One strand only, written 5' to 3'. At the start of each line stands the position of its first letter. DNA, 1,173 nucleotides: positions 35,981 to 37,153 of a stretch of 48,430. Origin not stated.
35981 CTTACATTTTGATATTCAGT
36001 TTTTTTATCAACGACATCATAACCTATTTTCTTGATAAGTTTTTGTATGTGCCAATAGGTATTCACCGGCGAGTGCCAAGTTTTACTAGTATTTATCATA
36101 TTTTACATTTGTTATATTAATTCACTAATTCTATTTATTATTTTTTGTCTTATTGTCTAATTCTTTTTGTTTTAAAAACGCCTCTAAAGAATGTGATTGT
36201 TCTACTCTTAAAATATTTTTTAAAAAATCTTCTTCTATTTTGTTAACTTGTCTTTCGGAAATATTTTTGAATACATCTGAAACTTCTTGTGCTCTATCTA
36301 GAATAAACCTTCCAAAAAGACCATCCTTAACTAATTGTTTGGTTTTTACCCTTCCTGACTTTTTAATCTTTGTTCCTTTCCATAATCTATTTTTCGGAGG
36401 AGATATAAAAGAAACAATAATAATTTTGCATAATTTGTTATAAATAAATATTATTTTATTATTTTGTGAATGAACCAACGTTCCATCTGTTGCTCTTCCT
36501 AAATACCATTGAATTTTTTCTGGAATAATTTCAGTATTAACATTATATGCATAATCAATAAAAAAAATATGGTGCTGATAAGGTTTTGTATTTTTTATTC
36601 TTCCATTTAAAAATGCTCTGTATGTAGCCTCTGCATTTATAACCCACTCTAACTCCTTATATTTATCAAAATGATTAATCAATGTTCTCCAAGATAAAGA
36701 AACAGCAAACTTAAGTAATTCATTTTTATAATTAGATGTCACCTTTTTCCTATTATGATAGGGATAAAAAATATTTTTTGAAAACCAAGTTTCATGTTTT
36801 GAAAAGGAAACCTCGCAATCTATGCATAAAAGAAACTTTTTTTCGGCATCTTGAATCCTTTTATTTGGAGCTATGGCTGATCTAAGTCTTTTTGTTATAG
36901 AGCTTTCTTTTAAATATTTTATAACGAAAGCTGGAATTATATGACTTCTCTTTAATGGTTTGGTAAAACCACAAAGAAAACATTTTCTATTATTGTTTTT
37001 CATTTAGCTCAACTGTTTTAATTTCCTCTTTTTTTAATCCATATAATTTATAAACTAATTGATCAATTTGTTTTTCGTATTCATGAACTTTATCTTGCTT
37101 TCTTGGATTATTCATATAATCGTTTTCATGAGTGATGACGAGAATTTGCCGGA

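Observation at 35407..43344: Four-gene operon: PLD-nuclease/SNF2-helicase fusion, PglX/DrmMI-like adenine methylase and two unknown proteins (candidate undescribed defence system)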

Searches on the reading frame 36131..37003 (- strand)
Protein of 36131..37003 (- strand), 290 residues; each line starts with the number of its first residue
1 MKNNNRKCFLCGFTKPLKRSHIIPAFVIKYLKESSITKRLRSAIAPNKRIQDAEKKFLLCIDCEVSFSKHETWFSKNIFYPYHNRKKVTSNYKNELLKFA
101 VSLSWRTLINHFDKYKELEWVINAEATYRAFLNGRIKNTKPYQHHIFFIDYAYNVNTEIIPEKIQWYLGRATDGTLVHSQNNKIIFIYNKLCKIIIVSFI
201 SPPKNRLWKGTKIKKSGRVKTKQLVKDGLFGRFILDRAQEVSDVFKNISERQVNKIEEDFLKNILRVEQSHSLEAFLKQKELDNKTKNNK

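Call 5: search_protein_families(library=pfam, proteins=[window:36131-37003:-], max_evalue=0.01)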
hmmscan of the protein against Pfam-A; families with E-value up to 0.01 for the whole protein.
window:36131-37003:- (290 aa): 0 families

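Call 6: search_protein_families(library=padloc, proteins=[window:36131-37003:-], max_evalue=0.01)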
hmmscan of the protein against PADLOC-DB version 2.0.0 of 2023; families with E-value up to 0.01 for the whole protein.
window:36131-37003:- (290 aa): 0 families

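Call 7: search_protein_families(library=ncbifam, proteins=[window:36131-37003:-], max_evalue=0.01)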
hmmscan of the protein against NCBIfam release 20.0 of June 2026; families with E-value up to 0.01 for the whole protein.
window:36131-37003:- (290 aa): 0 families

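Call 11: find_homologous_proteins(query=window:36131-37003:-)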
Query window:36131-37003:- (290 aa): 18 proteins with E <= 0.001 among 1033 candidates.
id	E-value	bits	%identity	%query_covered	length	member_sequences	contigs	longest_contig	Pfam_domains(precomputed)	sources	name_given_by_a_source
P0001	7.6e-191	651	100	100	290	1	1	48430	-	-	-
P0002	3.6e-92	327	53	96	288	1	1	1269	-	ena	-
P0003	4.7e-92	326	55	96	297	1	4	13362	-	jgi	jgi:hypothetical protein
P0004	6.1e-39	152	36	94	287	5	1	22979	-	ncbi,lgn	ncbi:hypothetical protein ES707_01372 [subsurface metagenome]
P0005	9.7e-38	148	36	88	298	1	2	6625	-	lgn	-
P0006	6.1e-37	146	37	94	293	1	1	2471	-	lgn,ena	-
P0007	4.5e-33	133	33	96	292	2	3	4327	-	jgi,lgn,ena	-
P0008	8.2e-33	132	37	94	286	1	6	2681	-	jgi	jgi:hypothetical protein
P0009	9.3e-33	132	34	95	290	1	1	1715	-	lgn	-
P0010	9.6e-31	125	35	89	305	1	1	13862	-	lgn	-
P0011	4.7e-30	123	34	91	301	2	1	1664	-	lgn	-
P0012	4.6e-29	120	29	95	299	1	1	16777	-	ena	-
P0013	1.2e-27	115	33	89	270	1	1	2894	-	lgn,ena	-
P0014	2.4e-27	114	36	89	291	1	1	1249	-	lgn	-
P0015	2.8e-27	114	36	94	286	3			-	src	-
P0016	1.1e-26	112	34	95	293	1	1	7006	-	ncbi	-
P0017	3.4e-26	110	36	92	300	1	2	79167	-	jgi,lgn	jgi:hypothetical protein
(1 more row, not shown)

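Call 13: find_encoding_contigs(protein=P0003, flank=10000, max_places=3)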
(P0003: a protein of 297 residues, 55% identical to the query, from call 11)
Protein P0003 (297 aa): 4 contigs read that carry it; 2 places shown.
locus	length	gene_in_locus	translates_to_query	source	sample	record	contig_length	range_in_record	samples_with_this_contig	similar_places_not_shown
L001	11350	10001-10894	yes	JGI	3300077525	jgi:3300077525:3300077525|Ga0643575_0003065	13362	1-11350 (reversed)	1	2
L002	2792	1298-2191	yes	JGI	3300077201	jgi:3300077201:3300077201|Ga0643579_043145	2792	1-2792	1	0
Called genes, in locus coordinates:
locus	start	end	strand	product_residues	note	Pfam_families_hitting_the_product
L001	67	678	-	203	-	-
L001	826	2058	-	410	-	PF27228:MTBMA_p00010_2nd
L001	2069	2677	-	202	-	PF01807:Zn_ribbon_DnaG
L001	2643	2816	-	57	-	-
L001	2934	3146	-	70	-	-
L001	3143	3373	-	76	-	PF18903:DUF5659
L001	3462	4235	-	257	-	-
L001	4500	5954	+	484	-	PF12161:HsdM_N, PF02384:N6_Mtase, PF07669:Eco57I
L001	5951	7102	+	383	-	PF01420:Methylase_S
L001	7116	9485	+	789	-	PF04313:HSDR_N (faint), PF00270:DEAD, PF04851:ResIII, PF18766:SWI2_SNF2, PF00271:Helicase_C, PF08463:EcoEI_R_C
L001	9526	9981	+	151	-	-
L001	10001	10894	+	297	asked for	-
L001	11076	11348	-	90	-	?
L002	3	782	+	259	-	?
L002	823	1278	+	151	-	-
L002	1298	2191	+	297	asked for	-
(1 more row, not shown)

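Call 14: find_encoding_contigs(protein=P0004, flank=10000, max_places=2)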
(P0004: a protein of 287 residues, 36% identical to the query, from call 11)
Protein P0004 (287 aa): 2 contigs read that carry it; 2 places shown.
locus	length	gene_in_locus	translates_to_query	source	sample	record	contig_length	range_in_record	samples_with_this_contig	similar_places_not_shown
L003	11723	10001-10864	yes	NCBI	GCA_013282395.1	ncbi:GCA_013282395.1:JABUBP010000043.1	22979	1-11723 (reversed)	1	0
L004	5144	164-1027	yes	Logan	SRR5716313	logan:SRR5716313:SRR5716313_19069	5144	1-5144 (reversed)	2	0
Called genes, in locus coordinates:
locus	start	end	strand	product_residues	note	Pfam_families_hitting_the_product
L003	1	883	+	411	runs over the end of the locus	PF13185:GAF_2, PF01590:GAF, PF13492:GAF_3 (weak), PF00990:GGDEF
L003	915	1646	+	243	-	PF00512:HisKA, PF02518:HATPase_c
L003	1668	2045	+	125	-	PF00072:Response_reg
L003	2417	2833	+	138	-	PF22811:Zn_ribbon_NrdR (weak), PF03477:ATP-cone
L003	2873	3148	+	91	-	-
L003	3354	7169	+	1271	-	PF03477:ATP-cone, PF13597:NRDD, PF14528:LAGLIDADG_3 (weak), PF13597:NRDD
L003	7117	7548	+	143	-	PF00692:dUTPase, PF22769:DCD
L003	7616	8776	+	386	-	PF00478:IMPDH, PF03060:NMO (weak), PF01070:FMN_dh, PF05690:ThiG (faint)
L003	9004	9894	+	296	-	PF01259:SAICAR_synt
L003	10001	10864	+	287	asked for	-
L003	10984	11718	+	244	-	PF01555:N6_N4_Mtase, PF01170:UPF0020 (weak)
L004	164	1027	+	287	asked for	-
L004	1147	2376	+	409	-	PF01555:N6_N4_Mtase, PF01170:UPF0020 (weak)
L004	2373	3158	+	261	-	PF09520:HinfI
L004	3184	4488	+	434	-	PF02844:GARS_N, PF01071:GARS_A, PF02843:GARS_C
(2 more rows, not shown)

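Call 15: find_encoding_contigs(protein=P0017, flank=10000, max_places=2)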
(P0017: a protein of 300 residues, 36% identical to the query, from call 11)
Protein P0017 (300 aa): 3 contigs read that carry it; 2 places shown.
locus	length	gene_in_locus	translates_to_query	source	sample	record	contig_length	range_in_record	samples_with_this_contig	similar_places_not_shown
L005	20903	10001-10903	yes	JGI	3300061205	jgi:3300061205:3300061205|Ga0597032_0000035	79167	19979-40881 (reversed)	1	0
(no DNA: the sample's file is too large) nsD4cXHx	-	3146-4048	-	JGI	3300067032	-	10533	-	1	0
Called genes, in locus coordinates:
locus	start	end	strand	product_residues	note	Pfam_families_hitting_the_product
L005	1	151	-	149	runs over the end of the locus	PF00072:Response_reg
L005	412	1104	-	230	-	PF00027:cNMP_binding, PF13545:HTH_Crp_2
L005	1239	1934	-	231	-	-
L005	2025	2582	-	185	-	-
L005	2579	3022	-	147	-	-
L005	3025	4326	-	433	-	PF23914:TPR_CcmH_CycH (weak), PF13432:TPR_16, PF14559:TPR_19 (weak), PF00515:TPR_1 (weak), PF07719:TPR_2 (weak), PF13414:TPR_11, PF13432:TPR_16 (weak), PF14559:TPR_19, +12 more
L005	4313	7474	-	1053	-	PF02463:SMC_N (faint), PF13191:AAA_16 (faint), PF13476:AAA_23 (faint), PF00005:ABC_tran (faint), PF13304:AAA_21 (faint), PF13555:AAA_29 (faint), PF17760:UvrA_inter, PF17755:UvrA_DNA-bind, +1 more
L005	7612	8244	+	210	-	-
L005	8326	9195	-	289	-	PF18780:HNH_repeat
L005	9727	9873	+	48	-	-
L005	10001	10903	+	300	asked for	-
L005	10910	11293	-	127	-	-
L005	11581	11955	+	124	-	-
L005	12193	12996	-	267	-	-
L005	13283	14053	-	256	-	PF00072:Response_reg, PF04397:LytTR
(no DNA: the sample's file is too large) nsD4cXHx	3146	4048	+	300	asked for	-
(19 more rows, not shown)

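Call 16: find_encoding_contigs(protein=P0012, flank=10000, max_places=2)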
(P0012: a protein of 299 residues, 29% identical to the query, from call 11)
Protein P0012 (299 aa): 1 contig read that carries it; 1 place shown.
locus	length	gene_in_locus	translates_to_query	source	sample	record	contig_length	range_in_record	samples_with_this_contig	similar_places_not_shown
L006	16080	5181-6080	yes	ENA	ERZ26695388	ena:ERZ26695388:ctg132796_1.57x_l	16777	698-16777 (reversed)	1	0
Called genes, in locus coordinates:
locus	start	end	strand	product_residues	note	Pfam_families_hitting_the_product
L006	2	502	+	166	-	?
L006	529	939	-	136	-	PF01475:FUR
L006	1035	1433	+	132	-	PF04355:BamE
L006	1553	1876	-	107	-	PF03658:Ub-RnfH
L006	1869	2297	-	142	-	PF10604:Polyketide_cyc2, PF03364:Polyketide_cyc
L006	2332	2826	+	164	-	PF01668:SmpB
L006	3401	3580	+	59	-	-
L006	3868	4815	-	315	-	-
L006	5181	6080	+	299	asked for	-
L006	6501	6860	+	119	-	-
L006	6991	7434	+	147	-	-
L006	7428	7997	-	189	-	-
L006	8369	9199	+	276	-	PF06912:DUF1275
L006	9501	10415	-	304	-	PF09142:TruB_C (faint), PF01509:TruB_N, PF09157:TruB-C_2 (faint), PF16198:TruB_C_2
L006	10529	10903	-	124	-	PF02033:RBFA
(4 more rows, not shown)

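Call 23: search_solved_structures(query=window:36131-37003:-, max_evalue=10)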
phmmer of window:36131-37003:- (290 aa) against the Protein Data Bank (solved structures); distinct sequences matched with E-value up to 10: 1.
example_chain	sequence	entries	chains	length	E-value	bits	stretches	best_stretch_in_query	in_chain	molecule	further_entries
7o52_U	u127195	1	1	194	0.67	12.5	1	37-86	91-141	CD22 d6-d7 Ig domains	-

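Call 32: predict_structure(alignment_id=A1)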
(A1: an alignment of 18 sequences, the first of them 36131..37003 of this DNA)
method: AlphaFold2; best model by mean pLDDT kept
length: 290 residues; sequences in the alignment: 18
mean_pLDDT: 90.8   pTM: 0.90
mean pLDDT of the five models: 90.8, 90.3, 88.0, 85.9, 83.5
residues with pLDDT >= 90: 189; 70-90: 95; 50-70: 4; < 50: 2
segments of 3 or more residues with pLDDT < 50: none
pLDDT, mean of each block of 10 residues (from residue 1): 80 95 96 89 83 92 97 98 90 97 97 93 97 96 95 81 92 93 93 97 82 94 90 93 88 85 83 90 82
secondary structure, 60 per line:
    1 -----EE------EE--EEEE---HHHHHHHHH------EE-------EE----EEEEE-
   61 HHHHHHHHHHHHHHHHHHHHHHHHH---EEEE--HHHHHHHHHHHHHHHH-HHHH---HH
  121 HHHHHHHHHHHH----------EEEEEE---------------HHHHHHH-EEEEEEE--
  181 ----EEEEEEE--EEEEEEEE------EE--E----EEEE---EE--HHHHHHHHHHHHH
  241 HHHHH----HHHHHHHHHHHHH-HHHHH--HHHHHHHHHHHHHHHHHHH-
elements in order: E18-21 H25-33 E55-59 H61-85 E89-92 H95-110 H112-115 H119-132 E143-148 H164-170 E172-178 E185-191 E194-201 E217-220 H228-245 H250-262 H264-268 H271-289

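Call 36: fold_search(model_id=the predicted structure, library=pdb)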
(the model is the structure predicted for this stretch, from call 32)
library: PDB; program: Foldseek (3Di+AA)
matches with E <= 10: 464; with E <= 0.001: 0
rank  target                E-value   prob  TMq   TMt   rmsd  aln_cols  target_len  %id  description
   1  7r5v_N                5.6e-02  0.07  0.09  0.09  17.3       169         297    7  Structure of the human CCAN CENP-A alpha-satellite complex (released 2022-04-27)
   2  7xhn_N                7.3e-02  0.10  0.13  0.12  17.7       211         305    7  Structure of human inner kinetochore CCAN-DNA complex (released 2023-01-25)
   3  7qoo_N                9.1e-02  0.08  0.11  0.10  13.9       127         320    7  Structure of the human inner kinetochore CCAN complex (released 2022-06-08)
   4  7pkn_N                9.6e-02  0.08  0.09  0.08  14.9       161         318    9  Structure of the human CCAN deltaCT complex (released 2022-04-27)
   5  7qfd                  1.6e-01  0.14  0.12  0.08  12.6       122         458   13  Crystal structure of a bacterial pyranose 2-oxidase complex with D-glucose (released 2023-07-05)
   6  5fwz                  1.8e-01  0.25  0.12  0.30  15.1       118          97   13  Fasciola hepatica calcium binding protein FhCaBP2: Structure of the dynein light chain-like domain. P41212 mercury deriv (released 2016-04-27)
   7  6eqt_A                1.8e-01  0.08  0.11  0.14  15.8       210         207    8  CRYSTAL STRUCTURE OF THE HUMAN KINETOCHORE PROTEIN CENP-N (released 2018-01-17)
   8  9v86_D                2.1e-01  0.07  0.12  0.10  19.6       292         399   10  Cryo-EM structure of KICSTOR CCC complex (state 3) (released 2025-11-12)
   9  6c0w_K                3.0e-01  0.07  0.13  0.16  16.6       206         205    6  Cryo-EM structure of human kinetochore protein CENP-N with the centromeric nucleosome containing CENP-A (released 2018-01-17)
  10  2gnx                  3.5e-01  0.06  0.13  0.13  18.1       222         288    8  X-ray structure of a hypothetical protein from Mouse Mm.209172 (released 2006-05-02)
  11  8c7g_B                3.7e-01  0.15  0.13  0.10  19.8       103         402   12  Drosophila melanogaster Rab7 GEF complex Mon1-Ccz1-Bulli (released 2023-05-17)
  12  3nhq_E                4.4e-01  0.25  0.14  0.09   8.7        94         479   11  The dark Pfr structure of the photosensory core module of P. aeruginosa Bacteriophytochrome (released 2011-11-30)
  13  8jbe_B                5.8e-01  0.14  0.13  0.10  19.4        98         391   13  CryoEM Structure of metazoan Mon1-Ccz1-RMC1 complex (released 2024-05-08)
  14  2grg_MODEL_1_A        8.5e-01  0.07  0.11  0.24  10.0        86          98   22  Solution NMR Structure of Protein YNR034W-A from Saccharomyces cerevisiae. Northeast Structural Genomics Conso (released 2006-05-23)
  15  9o5a_F                8.5e-01  0.06  0.13  0.11  19.1       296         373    8  The KICSTOR-GATOR1 complex (released 2026-02-18)
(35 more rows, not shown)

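Call 50: fold_search(model_id=the predicted structure, library=viral)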
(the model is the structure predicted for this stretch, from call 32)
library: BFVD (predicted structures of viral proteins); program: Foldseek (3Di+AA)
matches with E <= 10: 554; with E <= 0.001: 0
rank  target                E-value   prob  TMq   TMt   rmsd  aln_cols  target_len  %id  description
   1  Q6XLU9                7.2e-02  0.18  0.14  0.06  18.0       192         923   12  histidine kinase [Feldmannia irregularis virus a]
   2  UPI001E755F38         1.4e-01  0.12  0.10  0.25  14.2        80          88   12  (no name look-up for this kind of identifier)
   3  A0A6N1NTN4            2.1e-01  0.14  0.14  0.29  13.8       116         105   15  Putative orfan [Tupanvirus soda lake]
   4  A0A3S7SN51            2.2e-01  0.13  0.16  0.19  15.9       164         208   12  Membrane-associated protein VP24 [Zaire ebolavirus]
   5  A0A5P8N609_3          2.4e-01  0.08  0.13  0.05  13.5       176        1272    6  (no name in the UniProt tables at hand)
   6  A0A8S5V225            2.4e-01  0.07  0.10  0.20  14.1       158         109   13  Uncharacterized protein [Myoviridae sp. ctJ2i1]
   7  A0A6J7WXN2            2.5e-01  0.51  0.12  0.49   5.2        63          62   14  Uncharacterized protein [uncultured Caudovirales phage]
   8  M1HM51                2.9e-01  0.16  0.13  0.23  12.9       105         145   15  Uncharacterized protein [Pelagibacter phage HTVC011P]
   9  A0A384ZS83            3.1e-01  0.07  0.11  0.12  15.0       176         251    7  Uncharacterized protein [Vibrio phage YC]
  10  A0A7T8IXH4            3.3e-01  0.38  0.15  0.40   7.6        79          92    5  (no name in the UniProt tables at hand)
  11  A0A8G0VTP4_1          3.7e-01  0.06  0.13  0.05  15.0       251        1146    6  (no name in the UniProt tables at hand)
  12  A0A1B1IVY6            4.1e-01  0.10  0.13  0.33  10.0        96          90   17  Uncharacterized protein [uncultured phage_Deep1-GF2-KM23-C739]
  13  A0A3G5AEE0            4.1e-01  0.06  0.13  0.13  22.2       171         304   13  NTPase family protein [Satyrvirus sp.]
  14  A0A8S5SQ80            4.3e-01  0.04  0.10  0.14  18.9       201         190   10  Uncharacterized protein [Siphoviridae sp. ctLdn10]
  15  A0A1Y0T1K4            4.8e-01  0.04  0.12  0.14  20.2       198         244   10  Uncharacterized protein [Pseudomonas phage Phabio]
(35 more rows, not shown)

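Call 60: search_protein_families(library=pfam, alignment_id=A1, max_evalue=10)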
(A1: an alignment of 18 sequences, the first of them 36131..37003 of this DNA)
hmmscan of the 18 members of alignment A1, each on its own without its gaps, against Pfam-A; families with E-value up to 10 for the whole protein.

A. member 1, window:36131-37003:- (290 aa): 0 families

B. families by the number of members that match (of 18 scanned): 8 families
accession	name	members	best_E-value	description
PF14279.12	HNH_5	5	0.074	HNH endonuclease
PF19580.5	Exo_endo_phos_3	1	0.0012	Endonuclease/Exonuclease/phosphatase family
PF00643.29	zf-B_box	1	0.055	B-box zinc finger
PF22140.1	VipD-like_C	1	0.066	VipD-like, C-terminal domain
PF15407.12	Spo7_2_N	1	0.073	Sporulation protein family 7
PF13391.12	HNH_2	1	0.092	HNH endonuclease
PF00449.26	Urease_alpha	1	0.31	Urease alpha-subunit, N-terminal domain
PF09963.14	DUF2197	1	0.45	Uncharacterized protein conserved in bacteria (DUF2197)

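Call 61: search_protein_families(library=padloc, alignment_id=A1, max_evalue=10)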
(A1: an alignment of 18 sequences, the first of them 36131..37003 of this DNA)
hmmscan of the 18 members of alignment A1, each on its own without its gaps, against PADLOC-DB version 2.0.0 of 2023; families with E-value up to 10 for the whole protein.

A. member 1, window:36131-37003:- (290 aa): 0 families

B. families by the number of members that match (of 18 scanned): 2 families
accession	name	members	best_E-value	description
PDLC04248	PDC-M01B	1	0.032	-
PDLC04113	JukA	1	0.067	-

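Call 72: find_encoding_contigs(protein=P0010, flank=8000, max_places=1)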
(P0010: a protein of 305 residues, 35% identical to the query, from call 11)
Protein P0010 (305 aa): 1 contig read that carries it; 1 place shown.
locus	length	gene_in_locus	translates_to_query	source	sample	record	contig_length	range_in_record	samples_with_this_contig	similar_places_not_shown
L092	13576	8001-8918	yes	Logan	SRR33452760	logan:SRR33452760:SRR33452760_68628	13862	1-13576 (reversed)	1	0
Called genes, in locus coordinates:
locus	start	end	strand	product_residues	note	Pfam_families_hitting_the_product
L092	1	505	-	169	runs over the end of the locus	PF00293:NUDIX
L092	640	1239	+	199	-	PF01966:HD (weak)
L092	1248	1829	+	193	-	PF00583:Acetyltransf_1, PF13673:Acetyltransf_10 (faint), PF13508:Acetyltransf_7 (faint)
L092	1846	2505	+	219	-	PF00702:Hydrolase, PF12710:HAD (faint), PF13419:HAD_2, PF13242:Hydrolase_like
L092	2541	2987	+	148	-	PF00293:NUDIX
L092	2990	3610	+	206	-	PF03575:Peptidase_S51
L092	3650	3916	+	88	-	-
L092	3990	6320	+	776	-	PF04313:HSDR_N (weak), PF02384:N6_Mtase, PF01170:UPF0020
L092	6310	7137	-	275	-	PF12760:Zn_ribbon_IS1595 (weak), PF12762:DDE_Tnp_IS1595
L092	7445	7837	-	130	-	-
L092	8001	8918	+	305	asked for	-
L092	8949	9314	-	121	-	-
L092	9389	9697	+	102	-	PF00583:Acetyltransf_1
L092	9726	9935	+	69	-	-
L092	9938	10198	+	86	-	-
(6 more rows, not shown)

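Call 73: find_encoding_contigs(protein=P0016, flank=8000, max_places=1)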
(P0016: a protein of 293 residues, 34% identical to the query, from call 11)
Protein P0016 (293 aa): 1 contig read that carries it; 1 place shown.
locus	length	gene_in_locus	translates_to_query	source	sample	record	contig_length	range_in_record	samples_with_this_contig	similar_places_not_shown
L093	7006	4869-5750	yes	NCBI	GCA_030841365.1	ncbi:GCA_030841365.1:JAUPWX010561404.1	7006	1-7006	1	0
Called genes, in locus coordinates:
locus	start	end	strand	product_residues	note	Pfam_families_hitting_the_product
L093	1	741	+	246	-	?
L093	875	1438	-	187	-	-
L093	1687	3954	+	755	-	PF00486:Trans_reg_C, PF00930:DPPIV_N (faint), PF07676:PD40 (weak), PF26549:Tricorn_N, PF00400:WD40 (faint), PF26550:Tricorn_2nd (weak)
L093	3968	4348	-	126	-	PF01850:PIN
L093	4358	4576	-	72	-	PF01954:AF2212-like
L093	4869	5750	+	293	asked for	-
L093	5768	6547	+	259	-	-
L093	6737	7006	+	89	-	PF00312:Ribosomal_S15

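Call 74: find_encoding_contigs(protein=P0005, flank=8000, max_places=1)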
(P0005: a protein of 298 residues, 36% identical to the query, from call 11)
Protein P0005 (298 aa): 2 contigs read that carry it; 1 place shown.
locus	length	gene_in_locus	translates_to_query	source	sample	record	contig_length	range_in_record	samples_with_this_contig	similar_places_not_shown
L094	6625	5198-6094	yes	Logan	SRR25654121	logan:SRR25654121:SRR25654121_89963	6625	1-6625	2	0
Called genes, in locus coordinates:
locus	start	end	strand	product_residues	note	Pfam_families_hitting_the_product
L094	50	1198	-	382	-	PF00589:Phage_integrase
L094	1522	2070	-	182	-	-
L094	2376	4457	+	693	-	PF13481:AAA_25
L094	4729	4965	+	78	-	-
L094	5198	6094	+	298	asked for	-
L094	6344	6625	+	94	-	?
